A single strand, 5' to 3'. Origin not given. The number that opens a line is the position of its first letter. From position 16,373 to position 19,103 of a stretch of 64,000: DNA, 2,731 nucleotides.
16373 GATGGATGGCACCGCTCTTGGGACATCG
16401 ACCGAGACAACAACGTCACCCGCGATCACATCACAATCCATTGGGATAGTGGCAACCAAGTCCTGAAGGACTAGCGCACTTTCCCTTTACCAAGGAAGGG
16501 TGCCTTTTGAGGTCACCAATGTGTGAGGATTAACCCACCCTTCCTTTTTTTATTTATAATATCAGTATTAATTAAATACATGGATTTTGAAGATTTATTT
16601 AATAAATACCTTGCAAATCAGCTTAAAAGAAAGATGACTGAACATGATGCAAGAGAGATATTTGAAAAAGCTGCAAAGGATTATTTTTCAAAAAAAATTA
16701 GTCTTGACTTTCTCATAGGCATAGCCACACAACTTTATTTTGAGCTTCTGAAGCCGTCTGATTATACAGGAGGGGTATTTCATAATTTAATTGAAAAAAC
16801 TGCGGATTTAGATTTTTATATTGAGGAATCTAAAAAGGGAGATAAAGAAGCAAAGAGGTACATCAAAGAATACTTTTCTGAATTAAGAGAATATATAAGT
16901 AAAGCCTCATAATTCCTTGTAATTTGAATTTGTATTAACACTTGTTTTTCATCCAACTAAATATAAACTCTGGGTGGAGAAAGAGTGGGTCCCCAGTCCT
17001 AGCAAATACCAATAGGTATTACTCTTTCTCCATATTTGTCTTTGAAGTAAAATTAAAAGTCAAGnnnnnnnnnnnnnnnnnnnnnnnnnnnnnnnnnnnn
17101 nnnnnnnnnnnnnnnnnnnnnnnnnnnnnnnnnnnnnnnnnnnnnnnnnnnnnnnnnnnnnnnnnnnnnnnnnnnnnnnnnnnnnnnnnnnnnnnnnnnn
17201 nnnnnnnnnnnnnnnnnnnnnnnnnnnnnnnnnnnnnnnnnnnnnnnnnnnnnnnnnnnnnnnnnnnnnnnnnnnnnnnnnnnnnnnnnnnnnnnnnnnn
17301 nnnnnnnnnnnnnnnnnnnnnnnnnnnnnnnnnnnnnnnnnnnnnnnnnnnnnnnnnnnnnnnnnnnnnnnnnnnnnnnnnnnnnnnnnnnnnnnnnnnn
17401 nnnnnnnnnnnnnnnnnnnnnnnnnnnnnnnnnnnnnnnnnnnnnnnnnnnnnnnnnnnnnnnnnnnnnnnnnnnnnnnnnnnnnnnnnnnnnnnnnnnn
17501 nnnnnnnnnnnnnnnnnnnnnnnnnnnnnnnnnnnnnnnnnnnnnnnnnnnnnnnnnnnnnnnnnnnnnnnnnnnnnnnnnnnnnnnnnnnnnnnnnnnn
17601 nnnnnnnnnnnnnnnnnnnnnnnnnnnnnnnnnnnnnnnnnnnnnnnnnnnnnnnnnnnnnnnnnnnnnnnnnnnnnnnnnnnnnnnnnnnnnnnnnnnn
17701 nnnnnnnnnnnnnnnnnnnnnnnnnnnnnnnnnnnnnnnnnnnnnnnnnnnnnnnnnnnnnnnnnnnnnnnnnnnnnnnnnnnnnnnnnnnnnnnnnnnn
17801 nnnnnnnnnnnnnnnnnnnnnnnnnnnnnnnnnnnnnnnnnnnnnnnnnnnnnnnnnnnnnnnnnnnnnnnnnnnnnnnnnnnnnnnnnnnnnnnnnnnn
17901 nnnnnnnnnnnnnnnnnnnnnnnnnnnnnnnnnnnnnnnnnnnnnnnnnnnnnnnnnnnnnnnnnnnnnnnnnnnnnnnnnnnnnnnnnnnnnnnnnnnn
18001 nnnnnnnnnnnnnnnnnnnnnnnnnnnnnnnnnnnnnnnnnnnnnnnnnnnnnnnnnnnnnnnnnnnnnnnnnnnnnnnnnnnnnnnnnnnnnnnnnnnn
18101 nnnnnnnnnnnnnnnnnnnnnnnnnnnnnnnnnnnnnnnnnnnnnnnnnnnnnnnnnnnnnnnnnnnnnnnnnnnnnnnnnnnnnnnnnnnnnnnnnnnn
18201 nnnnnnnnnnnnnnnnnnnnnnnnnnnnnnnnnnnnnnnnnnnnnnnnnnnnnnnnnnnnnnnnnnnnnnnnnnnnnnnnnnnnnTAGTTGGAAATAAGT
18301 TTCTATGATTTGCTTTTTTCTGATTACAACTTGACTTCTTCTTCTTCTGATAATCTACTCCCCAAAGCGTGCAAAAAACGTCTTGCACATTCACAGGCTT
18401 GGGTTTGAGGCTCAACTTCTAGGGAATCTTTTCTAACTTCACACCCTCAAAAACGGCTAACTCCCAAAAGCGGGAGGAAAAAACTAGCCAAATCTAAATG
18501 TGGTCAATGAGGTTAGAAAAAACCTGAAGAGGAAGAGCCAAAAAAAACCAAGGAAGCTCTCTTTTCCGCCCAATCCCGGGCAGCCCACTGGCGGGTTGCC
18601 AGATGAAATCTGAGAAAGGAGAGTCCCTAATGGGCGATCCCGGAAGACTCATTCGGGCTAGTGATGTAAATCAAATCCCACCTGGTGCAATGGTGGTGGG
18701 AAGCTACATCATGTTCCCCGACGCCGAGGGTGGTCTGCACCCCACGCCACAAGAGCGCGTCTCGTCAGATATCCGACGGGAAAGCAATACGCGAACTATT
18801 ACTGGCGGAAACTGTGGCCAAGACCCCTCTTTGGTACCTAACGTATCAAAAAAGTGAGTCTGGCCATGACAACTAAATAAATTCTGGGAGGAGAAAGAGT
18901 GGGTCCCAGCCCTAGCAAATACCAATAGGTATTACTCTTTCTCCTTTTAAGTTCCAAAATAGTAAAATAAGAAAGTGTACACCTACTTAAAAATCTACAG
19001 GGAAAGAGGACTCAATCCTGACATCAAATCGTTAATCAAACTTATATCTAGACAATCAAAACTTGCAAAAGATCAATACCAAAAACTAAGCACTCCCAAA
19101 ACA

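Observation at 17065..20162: Two divergent, shortened M3-family (PepF-like) metallopeptidase paralogs embedded in the repeat modules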

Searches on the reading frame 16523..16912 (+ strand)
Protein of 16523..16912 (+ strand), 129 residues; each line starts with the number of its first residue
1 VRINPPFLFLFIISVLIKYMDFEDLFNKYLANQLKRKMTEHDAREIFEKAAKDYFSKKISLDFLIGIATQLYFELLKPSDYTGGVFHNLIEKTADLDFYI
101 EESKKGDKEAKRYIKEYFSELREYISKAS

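Call 3: search_protein_families(library=pfam, proteins=[window:16523-16912:+], max_evalue=1)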
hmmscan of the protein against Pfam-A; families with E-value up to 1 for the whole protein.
window:16523-16912:+ (129 aa): 2 families
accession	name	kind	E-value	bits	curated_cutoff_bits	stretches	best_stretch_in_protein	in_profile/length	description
PF23768.1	DUF7167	-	0.058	13.9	24.4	0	97-121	19-46/60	Domain of unknown function (DUF7167)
PF08236.17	SRI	-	0.59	10.9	23.5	1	101-121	52-72/78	SRI (Set2 Rpb1 interacting) domain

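Call 64: search_protein_families(library=padloc, proteins=[window:16523-16912:+], max_evalue=0.1)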
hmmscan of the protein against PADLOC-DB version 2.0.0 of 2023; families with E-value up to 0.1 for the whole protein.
window:16523-16912:+ (129 aa): 1 family
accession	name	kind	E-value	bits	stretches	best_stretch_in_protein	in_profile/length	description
PDLC01167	CARF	-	0.0072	14.2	1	52-99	150-195/196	"CARF, 4 TMs"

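Call 65: search_protein_families(library=phrogs, proteins=[window:16523-16912:+], max_evalue=0.1)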
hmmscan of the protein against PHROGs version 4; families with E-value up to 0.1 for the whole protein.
window:16523-16912:+ (129 aa): 0 families

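Call 86: search_solved_structures(query=A12, max_evalue=1)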
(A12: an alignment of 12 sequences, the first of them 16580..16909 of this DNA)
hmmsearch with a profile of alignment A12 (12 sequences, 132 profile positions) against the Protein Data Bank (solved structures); distinct sequences matched with E-value up to 1: 7.
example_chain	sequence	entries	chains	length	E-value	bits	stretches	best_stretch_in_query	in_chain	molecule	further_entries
2rgi_A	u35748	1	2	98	0.017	18.3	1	16-96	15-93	Protein S100-A2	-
4duq_A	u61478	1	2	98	0.028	17.6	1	16-95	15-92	Protein S100-A2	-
1m39_A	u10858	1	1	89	0.21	14.7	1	28-72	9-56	Caltractin, isoform 1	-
8f5h_A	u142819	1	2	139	0.22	14.7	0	41-69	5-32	S2hlx_EX_19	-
6qwq_A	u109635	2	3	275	0.51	13.5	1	7-57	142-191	Ferredoxin bilin reductase plastid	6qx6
3r84_A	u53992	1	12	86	0.61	13.2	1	77-129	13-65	Mediator of RNA polymerase II transcription subunit 11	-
5l51_A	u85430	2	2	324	0.84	12.8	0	24-56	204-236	(-)-menthone:(+)-neomenthol reductase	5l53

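Call 87: search_protein_families(library=pfam, alignment_id=A12, max_evalue=0.01)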
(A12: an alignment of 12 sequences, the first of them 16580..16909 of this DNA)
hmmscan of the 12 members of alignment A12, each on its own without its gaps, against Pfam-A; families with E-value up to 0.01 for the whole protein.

A. member 1, window:16580-16909:+ (110 aa): 0 families

B. families by the number of members that match (of 12 scanned): 1 family
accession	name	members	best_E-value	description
PF11897.13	DUF3417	1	0.0042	Protein of unknown function (DUF3417)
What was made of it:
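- Tried and rejected: The roughly 130-aa family has no Pfam or PDB relatives (calls 86, 87).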

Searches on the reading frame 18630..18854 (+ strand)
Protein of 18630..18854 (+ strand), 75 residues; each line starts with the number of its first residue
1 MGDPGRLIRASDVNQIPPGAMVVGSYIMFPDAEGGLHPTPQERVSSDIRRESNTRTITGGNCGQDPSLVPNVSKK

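Call 51: find_homologous_proteins(query=A5, max_evalue=0.001)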
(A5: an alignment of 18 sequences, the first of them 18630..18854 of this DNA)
Query A5 (18 sequences) (75 aa, profile of the alignment): 41 proteins with E <= 0.001 among 528 candidates.
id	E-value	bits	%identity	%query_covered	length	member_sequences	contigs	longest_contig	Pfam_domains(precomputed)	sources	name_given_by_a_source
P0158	8.9e-20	88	32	37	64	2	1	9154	-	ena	-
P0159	8.5e-19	85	29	56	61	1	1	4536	-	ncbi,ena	-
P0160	2.1e-18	84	33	57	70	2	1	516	-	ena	-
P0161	5.4e-18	82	29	92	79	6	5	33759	-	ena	-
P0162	8.4e-18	82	21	45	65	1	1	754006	-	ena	-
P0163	1.4e-17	81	35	57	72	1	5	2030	-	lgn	-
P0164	5.4e-17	79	23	52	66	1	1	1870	-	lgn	-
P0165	9.6e-17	78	36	37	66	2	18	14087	-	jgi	-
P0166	1.5e-16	78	31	52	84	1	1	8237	-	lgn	-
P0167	3.8e-16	77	41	52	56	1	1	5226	-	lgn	-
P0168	1.3e-15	75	30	57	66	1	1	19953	-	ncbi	-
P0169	1.4e-15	75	48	80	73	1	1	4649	-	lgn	-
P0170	1.6e-15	75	29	64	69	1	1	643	-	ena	-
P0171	2.3e-15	74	44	76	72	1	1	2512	-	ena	-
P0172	2.7e-15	74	45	75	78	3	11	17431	-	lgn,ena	-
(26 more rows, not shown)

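Call 55: predict_structure(alignment_id=A6)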
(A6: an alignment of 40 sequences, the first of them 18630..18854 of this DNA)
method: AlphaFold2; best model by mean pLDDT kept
length: 75 residues; sequences in the alignment: 40
mean_pLDDT: 75.0   pTM: 0.53
mean pLDDT of the five models: 75.0, 73.4, 73.0, 71.9, 71.6
residues with pLDDT >= 90: 15; 70-90: 32; 50-70: 22; < 50: 6
segments of 3 or more residues with pLDDT < 50: 1-3
pLDDT, mean of each block of 10 residues (from residue 1): 65 88 91 87 82 56 65 55
secondary structure, 60 per line:
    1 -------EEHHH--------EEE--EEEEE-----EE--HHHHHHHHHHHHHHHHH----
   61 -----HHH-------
elements in order: E21-23 E26-30 H40-56
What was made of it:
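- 18630..18857 (+): Small protein of 75 aa from the ATG that follows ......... (the ORF is also open from 18603). It belongs to the conserved GxGC.Q family, with E51 and C62 invariant and Q64 nearly invariant. The AF2 model has a confident beta-hairpin and helix and a low-confidence tail (call 55).
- The model gives pLDDT 82-91 for the body and 55-65 for the tail (call 55).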

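Call 58: fold_search(model_id=the predicted structure, library=pdb)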
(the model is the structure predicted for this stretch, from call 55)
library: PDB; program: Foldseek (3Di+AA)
matches with E <= 10: 15; with E <= 0.001: 0
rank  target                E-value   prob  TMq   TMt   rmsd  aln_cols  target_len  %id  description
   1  2x5c_B                4.5e+00  0.04  0.21  0.17   7.5        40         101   15  Crystal structure of hypothetical protein ORF131 from Pyrobaculum Spherical Virus (released 2010-07-21)
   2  2x5c_A                4.8e+00  0.04  0.22  0.18   7.2        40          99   12  Crystal structure of hypothetical protein ORF131 from Pyrobaculum Spherical Virus (released 2010-07-21)
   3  7ups_C                6.2e+00  0.08  0.26  0.10   6.9        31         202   13  Structural study of Legionella pneumophila effector DotY (Lpg0294) (released 2022-08-10)
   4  4kqo_B                6.7e+00  0.02  0.19  0.05  12.2        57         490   14  Crystal structure of penicillin-binding protein 3 from pseudomonas aeruginosa in complex with piperacillin (released 2013-11-06)
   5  8g5z_5A               7.6e+00  0.02  0.21  0.12   9.9        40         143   10  mRNA decoding in human is kinetically and structurally distinct from bacteria (GA state) (released 2023-04-19)
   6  1ia0_K                8.1e+00  0.01  0.19  0.07  10.9        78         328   15  KIF1A HEAD-MICROTUBULE COMPLEX STRUCTURE IN ATP-FORM (released 2002-03-22)
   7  1i6i                  8.1e+00  0.01  0.19  0.07  10.9        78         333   15  CRYSTAL STRUCTURE OF THE KIF1A MOTOR DOMAIN COMPLEXED WITH MG-AMPPCP (released 2001-05-30)
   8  3hia_C                8.7e+00  0.04  0.21  0.21   1.5        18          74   17  Crystal structure of the choline binding domain of Spr1274 in Streptococcus pneumoniae (released 2009-08-04)
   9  8j4u_Q                8.7e+00  0.04  0.27  0.05   5.6        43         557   12  Structure of HerA-Sir2 complex from Escherichia coli Nezha system (released 2024-01-03)
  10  6epb                  8.7e+00  0.02  0.22  0.05  10.5        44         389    9  Structure of Chitinase 42 from Trichoderma harzianum (released 2018-09-26)
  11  4v6x_AT               8.7e+00  0.02  0.20  0.12   7.5        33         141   24  Structure of the human 80S ribosome (released 2014-07-09)
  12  4kqo_A                8.7e+00  0.01  0.19  0.05  12.2        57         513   14  Crystal structure of penicillin-binding protein 3 from pseudomonas aeruginosa in complex with piperacillin (released 2013-11-06)
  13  7ups_A                9.3e+00  0.06  0.26  0.10   6.4        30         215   13  Structural study of Legionella pneumophila effector DotY (Lpg0294) (released 2022-08-10)
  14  3hia_A                9.3e+00  0.03  0.20  0.22   2.0        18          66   17  Crystal structure of the choline binding domain of Spr1274 in Streptococcus pneumoniae (released 2009-08-04)
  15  5ey4_A                9.9e+00  0.03  0.27  0.08   7.0        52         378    8  Crystal structure of human GRP78 (70kDa heat shock protein 5 / BIP) ATPase domain in complex with 2'-deoxy-ATP (released 2016-06-15)
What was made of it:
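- Tried and rejected: A fold search with the small protein found no match (call 58).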

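Call 64: search_protein_families(library=padloc, proteins=[window:18630-18854:+], max_evalue=0.1)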
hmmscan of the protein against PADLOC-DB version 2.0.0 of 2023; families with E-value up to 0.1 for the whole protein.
window:18630-18854:+ (75 aa): 0 families

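Call 65: search_protein_families(library=phrogs, proteins=[window:18630-18854:+], max_evalue=0.1)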
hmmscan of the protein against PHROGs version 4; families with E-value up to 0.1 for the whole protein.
window:18630-18854:+ (75 aa): 0 families

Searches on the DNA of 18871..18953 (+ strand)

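Call 62: build_rna_model(alignment_id=A7, structure=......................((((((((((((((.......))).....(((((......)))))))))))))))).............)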
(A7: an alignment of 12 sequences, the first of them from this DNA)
Model R1 built from alignment A7 (12 sequences, 91 columns); structure: as given.
model positions 84; base pairs 19; branch points 1; effective number of sequences 3.82; information 0.676 bits per position. Calibrated on 0.2 Mb of random sequence (short: E-values are rough).
structure used (alignment columns):
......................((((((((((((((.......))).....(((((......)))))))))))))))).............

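Call 63: search_with_rna_model(model_id=R1, sources=[window, L001, L003, L006, L007, L009, L010, L011, L012, L013, L014, L015, L016, L020, L021, L022, L023, L024, L025, L026, L027, L028, L029, L030, L031, L032, L034, L035], max_evalue=1, make_alignment=true)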
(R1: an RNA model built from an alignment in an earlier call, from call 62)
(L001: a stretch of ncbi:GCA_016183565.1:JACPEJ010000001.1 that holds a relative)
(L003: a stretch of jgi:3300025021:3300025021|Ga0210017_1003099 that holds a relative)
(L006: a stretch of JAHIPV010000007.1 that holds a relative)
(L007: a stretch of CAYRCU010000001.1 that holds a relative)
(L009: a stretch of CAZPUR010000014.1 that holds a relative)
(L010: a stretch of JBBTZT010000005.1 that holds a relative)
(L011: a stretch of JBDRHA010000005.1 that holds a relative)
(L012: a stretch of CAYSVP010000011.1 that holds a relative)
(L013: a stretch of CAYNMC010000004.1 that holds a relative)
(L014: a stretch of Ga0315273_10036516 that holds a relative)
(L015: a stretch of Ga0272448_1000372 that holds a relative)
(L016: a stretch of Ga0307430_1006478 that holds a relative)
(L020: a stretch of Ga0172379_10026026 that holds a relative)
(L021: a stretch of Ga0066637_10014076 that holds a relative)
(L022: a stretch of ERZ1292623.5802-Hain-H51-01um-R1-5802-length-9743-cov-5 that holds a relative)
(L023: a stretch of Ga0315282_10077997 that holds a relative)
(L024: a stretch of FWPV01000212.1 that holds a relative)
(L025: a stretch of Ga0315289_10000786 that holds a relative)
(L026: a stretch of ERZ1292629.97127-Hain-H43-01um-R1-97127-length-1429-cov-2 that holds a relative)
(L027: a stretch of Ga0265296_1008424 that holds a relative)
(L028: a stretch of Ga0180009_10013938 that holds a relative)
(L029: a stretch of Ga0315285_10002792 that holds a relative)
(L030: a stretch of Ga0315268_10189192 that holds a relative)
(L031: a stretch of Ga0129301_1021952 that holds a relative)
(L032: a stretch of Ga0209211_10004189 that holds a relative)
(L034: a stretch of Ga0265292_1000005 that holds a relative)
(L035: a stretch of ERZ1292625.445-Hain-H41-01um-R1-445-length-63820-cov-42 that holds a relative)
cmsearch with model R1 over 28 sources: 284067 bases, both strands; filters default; matches with E-value up to 1: 45.
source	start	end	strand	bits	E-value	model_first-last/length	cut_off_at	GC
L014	2074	2157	+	95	7.7e-21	1-84/84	no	0.39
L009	5831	5914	+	86.6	9.8e-19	1-84/84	no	0.39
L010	5686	5768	+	79.2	7.3e-17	1-84/84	no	0.34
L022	3872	3954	+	79.2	7.3e-17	1-84/84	no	0.34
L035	3944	4026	+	79.2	7.3e-17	1-84/84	no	0.34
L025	3814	3898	+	78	1.5e-16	1-84/84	no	0.47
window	18871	18955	+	77.6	1.9e-16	1-84/84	no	0.4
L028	1692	1775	+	77.1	2.5e-16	1-84/84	no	0.38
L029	3850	3934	+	76.4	3.7e-16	1-84/84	no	0.48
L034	3757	3841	+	75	8.4e-16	1-84/84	no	0.42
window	16955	17042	+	74.5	1.1e-15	1-84/84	no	0.39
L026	430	514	+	66.6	1.1e-13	1-84/84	no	0.35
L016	2736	2819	+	64.6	3.5e-13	1-84/84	no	0.4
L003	9909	9990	+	61.6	2.1e-12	1-84/84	no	0.4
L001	9896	9979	+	60.4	4e-12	1-84/84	no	0.5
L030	189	263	+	35.2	9.2e-06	1-84/84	no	0.39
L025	3823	3902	-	28.5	0.00047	1-84/84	no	0.45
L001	9906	9990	-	28.4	0.00048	1-84/84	no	0.48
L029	3859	3938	-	26.6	0.0014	1-84/84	no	0.46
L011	8993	9045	+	26.1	0.0019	1-84/84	no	0.21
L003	9918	9999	-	25.8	0.0023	1-84/84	no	0.4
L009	5841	5917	-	24.8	0.0039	1-84/84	no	0.4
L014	2083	2164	-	24.2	0.0055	1-84/84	no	0.4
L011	5798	5904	+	24.2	0.0058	1-84/84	no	0.43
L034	3767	3850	-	23.8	0.0072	1-84/84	no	0.36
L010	5695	5775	-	23.3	0.0095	1-84/84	no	0.35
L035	3953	4033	-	23.3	0.0095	1-84/84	no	0.35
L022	3881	3961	-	23.3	0.0095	1-84/84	no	0.35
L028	1701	1785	-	23.3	0.0095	1-84/84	no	0.42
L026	440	520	-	23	0.012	1-84/84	no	0.32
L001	13018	13090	+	22.9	0.012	1-84/84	no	0.41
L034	5772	5873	+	20.7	0.042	1-84/84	no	0.39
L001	13027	13098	-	20.4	0.052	1-84/84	no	0.38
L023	198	301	+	19.7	0.075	1-84/84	no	0.39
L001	12025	12122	+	18.4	0.17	1-84/84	no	0.46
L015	5533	5585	-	16.3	0.55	1-84/84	no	0.25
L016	2745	2828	-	16.2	0.58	1-84/84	no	0.39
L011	520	591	+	16.2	0.6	1-84/84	no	0.32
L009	3128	3209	+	15.8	0.74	1-84/84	no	0.27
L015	836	897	+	15.5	0.89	1-84/84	no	0.29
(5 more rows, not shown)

Alignment A8: 45 matches aligned to the model, 152 columns, each read 5' to 3' on its own strand. Consensus structure (alignment columns), stored with it:
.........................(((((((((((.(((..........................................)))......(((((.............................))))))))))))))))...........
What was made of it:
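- The reverse strand scores 16-28 bits (call 63).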
